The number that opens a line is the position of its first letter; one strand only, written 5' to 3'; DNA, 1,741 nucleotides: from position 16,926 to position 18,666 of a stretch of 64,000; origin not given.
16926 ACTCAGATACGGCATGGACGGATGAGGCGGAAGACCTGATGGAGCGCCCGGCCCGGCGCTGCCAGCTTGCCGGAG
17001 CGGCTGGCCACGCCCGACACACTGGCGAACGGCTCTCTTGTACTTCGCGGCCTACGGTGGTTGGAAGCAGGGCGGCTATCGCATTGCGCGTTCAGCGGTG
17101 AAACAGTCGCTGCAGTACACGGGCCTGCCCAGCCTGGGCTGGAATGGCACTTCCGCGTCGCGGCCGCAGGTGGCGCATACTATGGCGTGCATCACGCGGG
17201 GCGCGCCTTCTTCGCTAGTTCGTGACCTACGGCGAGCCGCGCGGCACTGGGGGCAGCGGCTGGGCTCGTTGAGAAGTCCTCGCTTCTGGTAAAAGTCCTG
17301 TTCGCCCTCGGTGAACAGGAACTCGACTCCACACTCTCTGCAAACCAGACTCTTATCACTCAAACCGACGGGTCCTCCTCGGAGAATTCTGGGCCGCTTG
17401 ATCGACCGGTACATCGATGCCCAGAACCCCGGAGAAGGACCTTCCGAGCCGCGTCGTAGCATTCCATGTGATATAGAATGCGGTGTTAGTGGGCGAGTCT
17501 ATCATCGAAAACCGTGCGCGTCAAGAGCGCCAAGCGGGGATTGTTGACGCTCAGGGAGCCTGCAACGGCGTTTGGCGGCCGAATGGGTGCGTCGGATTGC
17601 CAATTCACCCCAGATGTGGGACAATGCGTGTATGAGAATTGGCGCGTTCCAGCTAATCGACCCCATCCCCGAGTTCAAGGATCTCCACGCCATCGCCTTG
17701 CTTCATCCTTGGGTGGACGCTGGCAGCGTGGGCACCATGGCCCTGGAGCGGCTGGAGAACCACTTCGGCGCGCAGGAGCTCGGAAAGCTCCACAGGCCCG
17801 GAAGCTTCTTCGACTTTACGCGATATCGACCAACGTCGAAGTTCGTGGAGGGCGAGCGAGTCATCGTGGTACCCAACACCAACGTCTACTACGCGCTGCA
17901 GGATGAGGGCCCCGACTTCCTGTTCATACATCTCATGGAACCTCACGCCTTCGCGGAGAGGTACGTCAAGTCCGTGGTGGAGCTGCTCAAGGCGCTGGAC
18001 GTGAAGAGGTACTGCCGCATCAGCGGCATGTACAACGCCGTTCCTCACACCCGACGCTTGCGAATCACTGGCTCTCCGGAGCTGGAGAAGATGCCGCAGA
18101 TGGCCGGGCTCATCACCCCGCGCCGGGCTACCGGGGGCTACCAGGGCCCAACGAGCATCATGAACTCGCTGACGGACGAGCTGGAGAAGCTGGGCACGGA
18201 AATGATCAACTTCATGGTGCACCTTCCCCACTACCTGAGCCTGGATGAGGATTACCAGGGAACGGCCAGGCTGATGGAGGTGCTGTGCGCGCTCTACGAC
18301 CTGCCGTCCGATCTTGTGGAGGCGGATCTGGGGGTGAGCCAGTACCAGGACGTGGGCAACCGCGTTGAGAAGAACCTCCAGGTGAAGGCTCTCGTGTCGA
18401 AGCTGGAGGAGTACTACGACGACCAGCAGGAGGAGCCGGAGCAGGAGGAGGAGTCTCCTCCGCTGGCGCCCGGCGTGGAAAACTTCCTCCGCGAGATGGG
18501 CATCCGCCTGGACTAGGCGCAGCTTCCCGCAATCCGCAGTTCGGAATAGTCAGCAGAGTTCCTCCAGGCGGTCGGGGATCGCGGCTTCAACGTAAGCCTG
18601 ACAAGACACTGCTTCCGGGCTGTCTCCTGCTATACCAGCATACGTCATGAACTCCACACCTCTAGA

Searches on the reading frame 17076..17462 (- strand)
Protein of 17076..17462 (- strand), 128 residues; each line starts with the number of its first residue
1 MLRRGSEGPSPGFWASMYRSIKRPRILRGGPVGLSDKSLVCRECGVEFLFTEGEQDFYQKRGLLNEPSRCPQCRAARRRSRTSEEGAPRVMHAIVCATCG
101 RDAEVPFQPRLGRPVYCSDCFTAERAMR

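Call 3: search_protein_families(library=pfam, proteins=[window:17076-17462:-], max_evalue=1)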
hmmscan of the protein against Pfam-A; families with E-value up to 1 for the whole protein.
window:17076-17462:- (128 aa): 12 families
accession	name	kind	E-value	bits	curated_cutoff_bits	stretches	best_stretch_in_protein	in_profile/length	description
PF13451.12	zf_Tbcl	-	2.8e-20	72.4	24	1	36-81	2-47/48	Probable treble clef domain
PF23477.1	zf_Tbcl_2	-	4.2e-18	65.2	27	1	89-125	1-37/37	Probable treble clef zinc finger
PF12773.13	DZR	-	0.0011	19.5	27.3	1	35-76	9-33/45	Double zinc ribbon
PF05864.17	Chordopox_RPO7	-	0.036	14.8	27.5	1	92-102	3-13/63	Chordopoxvirus DNA-directed RNA polymerase 7 kDa polypeptide (RPO7)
PF11781.13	Zn_ribbon_RRN7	-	0.051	13.7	27.1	0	40-46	23-29/32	Zinc-finger of RNA-polymerase I-specific TFIIB, Rrn7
PF01155.25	HypA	-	0.13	12.8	28.9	1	38-82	70-101/112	Hydrogenase/urease nickel incorporation, metallochaperone, hypA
PF08465.15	Herpes_TK_C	-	0.17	12.1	21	1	11-23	7-19/33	Thymidine kinase from Herpesvirus C-terminal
PF23470.1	Zn_ribbon_PF0610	-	0.28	11.4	26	1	65-75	16-26/39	PF0610 rubredoxin-like zinc beta-ribbon domain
PF14354.12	Lar_restr_allev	-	0.51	11.1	28.6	0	96-120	6-31/58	Restriction alleviation protein Lar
PF18912.6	DZR_2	-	0.58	10.5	27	0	67-120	7-55/56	Double zinc ribbon domain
PF03966.22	Trm112p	-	0.76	10.2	22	0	37-48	24-35/40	Trm112p-like protein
PF24292.1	DUF7479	-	0.86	10.2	27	1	38-74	2-37/60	Domain of unknown function (DUF7479)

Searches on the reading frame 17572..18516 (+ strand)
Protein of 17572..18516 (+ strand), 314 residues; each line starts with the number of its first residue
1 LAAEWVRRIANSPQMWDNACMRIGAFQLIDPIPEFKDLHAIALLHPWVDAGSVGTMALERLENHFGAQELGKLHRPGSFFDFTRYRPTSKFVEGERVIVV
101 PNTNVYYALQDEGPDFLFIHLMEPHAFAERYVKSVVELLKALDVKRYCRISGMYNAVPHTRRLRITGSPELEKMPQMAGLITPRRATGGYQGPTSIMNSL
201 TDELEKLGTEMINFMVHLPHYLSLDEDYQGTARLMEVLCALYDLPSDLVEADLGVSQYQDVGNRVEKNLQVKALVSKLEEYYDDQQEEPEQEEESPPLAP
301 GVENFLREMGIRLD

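Call 3: search_protein_families(library=pfam, proteins=[window:17572-18516:+], max_evalue=1)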
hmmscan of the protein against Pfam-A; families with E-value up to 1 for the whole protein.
window:17572-18516:+ (314 aa): 1 family
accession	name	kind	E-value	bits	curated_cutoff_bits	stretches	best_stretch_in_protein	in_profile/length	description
PF09754.15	PAC2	-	3.6e-31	109.1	25.8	1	43-248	1-197/215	PAC2 family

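Call 5: search_protein_families(library=ncbifam, proteins=[window:17572-18516:+], max_evalue=1)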
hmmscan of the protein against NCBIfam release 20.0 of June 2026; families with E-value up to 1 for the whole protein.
window:17572-18516:+ (314 aa): 0 families
